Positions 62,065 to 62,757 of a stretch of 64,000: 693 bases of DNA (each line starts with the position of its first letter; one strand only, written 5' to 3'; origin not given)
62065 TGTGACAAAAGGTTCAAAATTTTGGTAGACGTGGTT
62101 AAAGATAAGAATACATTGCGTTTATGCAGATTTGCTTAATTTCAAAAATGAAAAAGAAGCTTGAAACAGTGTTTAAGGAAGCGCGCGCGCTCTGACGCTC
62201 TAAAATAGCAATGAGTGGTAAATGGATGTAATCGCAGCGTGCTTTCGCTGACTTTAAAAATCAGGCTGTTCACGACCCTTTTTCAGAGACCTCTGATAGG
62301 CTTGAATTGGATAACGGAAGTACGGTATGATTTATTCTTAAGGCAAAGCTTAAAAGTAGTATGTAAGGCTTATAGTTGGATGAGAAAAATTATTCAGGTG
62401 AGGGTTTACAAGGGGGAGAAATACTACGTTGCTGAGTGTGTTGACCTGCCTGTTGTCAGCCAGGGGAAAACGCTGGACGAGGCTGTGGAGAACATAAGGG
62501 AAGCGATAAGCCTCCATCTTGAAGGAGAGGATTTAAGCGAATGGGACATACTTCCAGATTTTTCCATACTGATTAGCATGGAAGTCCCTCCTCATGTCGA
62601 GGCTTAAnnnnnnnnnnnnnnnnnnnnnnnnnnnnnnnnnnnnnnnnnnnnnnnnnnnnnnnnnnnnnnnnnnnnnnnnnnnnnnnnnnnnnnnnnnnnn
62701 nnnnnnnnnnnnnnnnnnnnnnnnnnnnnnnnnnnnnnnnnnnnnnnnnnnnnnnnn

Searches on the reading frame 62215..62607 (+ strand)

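Call 37: search_protein_families(library=pfam, proteins=[window:62215-62607:+], max_evalue=0.001)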
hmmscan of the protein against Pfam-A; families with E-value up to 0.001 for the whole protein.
window:62215-62607:+ (130 aa): 1 family
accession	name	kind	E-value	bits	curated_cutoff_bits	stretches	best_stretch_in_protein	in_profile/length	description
PF15919.11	HicB_lk_antitox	-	0.00049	20.7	27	1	74-104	16-47/123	HicB_like antitoxin of bacterial toxin-antitoxin system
